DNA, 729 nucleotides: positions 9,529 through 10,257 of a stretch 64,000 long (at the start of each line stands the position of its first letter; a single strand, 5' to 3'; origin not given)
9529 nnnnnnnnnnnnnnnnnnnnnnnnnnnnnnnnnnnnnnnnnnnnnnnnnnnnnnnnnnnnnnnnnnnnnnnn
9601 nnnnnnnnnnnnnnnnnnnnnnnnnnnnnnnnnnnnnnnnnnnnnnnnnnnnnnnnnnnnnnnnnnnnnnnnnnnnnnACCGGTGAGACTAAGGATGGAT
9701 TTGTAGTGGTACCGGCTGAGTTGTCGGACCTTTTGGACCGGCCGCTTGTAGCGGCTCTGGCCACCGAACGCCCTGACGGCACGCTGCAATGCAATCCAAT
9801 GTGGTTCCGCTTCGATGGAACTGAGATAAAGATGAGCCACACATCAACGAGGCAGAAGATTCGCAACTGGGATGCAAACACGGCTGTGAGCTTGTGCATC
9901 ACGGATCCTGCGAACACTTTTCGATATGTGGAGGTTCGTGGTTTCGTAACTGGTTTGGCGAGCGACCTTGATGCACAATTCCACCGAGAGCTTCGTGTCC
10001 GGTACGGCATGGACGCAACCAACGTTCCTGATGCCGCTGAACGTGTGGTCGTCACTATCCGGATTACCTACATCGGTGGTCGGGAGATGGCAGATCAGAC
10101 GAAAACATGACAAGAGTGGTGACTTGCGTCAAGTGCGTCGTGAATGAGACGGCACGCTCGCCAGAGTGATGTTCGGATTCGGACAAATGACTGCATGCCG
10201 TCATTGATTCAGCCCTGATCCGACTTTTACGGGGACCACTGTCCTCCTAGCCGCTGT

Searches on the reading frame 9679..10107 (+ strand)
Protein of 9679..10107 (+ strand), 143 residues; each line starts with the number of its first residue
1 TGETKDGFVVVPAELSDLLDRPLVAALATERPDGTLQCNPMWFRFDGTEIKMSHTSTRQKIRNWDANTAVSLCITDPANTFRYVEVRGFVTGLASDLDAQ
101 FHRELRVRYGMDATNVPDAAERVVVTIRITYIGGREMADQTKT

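Call 80: search_protein_families(library=ncbifam, proteins=[window:9679-10107:+], max_evalue=0.00001)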
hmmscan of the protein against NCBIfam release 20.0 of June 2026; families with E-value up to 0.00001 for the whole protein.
window:9679-10107:+ (143 aa): 3 families
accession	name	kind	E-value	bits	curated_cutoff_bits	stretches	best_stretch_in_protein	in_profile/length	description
TIGR03618.1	Rv1155_F420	subfamily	7.9e-28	97.2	79.05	1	16-133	2-126/127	TIGR03618 family F420-dependent PPOX class oxidoreductase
TIGR03667.1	Rv3369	hypoth_equivalog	3.2e-10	40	125.3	1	11-123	3-115/130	TIGR03667 family PPOX class F420-dependent oxidoreductase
TIGR04023.1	PPOX_MSMEG_5819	subfamily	3.5e-08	33.4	85.6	1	24-107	14-105/115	PPOX class F420-dependent oxidoreductase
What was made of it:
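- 9679..10110 (+): F420-dependent PPOX-class oxidoreductase, last conserved gene of the operon. The start is uncertain; the ORF opens at 9571. TIGR03618, 97.2 bits against a cut-off of 79 (call 80).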
